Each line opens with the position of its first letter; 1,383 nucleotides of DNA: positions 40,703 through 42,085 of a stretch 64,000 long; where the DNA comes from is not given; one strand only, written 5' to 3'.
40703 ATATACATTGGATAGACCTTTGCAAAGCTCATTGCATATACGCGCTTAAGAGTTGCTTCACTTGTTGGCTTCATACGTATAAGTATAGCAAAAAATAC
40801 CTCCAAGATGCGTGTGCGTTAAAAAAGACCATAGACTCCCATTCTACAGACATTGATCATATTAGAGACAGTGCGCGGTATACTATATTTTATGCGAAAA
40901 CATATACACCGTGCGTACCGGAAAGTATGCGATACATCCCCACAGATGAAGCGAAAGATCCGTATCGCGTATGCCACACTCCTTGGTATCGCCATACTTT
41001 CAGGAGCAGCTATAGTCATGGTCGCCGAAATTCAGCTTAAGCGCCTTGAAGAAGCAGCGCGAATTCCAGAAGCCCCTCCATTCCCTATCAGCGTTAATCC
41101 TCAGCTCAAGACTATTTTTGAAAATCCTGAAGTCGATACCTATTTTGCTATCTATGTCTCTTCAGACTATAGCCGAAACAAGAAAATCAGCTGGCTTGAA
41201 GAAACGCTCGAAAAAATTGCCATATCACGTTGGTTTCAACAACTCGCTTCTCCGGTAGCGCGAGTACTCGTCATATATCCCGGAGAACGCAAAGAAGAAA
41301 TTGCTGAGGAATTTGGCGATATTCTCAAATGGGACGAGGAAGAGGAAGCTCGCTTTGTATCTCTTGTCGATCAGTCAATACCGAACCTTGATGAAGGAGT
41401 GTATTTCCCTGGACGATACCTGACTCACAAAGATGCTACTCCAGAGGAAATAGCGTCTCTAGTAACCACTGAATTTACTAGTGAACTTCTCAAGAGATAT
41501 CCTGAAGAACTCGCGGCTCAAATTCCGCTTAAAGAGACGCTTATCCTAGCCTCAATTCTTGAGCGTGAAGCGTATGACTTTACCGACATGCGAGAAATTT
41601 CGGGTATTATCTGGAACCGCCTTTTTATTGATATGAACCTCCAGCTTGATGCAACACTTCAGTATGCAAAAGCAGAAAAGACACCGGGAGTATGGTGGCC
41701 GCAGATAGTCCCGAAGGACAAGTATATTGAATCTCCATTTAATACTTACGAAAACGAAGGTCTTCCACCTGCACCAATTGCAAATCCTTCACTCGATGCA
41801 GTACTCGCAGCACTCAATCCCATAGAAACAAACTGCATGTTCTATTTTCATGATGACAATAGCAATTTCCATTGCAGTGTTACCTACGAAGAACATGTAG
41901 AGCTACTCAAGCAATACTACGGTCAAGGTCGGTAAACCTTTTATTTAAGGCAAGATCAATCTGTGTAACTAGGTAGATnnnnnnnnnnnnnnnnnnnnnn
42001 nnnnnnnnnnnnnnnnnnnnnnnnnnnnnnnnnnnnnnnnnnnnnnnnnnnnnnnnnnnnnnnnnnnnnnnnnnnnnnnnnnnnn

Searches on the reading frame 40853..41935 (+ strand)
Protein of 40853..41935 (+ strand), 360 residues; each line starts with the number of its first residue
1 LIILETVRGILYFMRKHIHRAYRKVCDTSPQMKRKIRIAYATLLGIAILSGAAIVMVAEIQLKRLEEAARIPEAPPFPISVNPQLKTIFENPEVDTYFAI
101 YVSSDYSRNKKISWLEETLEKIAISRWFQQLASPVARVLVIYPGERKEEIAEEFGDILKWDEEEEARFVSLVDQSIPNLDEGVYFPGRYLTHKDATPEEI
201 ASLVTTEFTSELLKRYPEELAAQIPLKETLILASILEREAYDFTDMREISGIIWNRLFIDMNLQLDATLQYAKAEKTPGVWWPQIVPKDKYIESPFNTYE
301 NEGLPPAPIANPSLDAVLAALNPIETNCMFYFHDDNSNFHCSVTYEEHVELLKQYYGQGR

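Call 39: search_protein_families(library=pfam, proteins=[window:40853-41935:+], max_evalue=0.00001)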
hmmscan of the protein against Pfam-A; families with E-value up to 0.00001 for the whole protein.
window:40853-41935:+ (360 aa): 1 family
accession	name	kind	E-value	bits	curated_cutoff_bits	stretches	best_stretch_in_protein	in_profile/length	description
PF02618.21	YceG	-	1.7e-45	156.1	32.4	1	124-351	54-272/275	YceG-like family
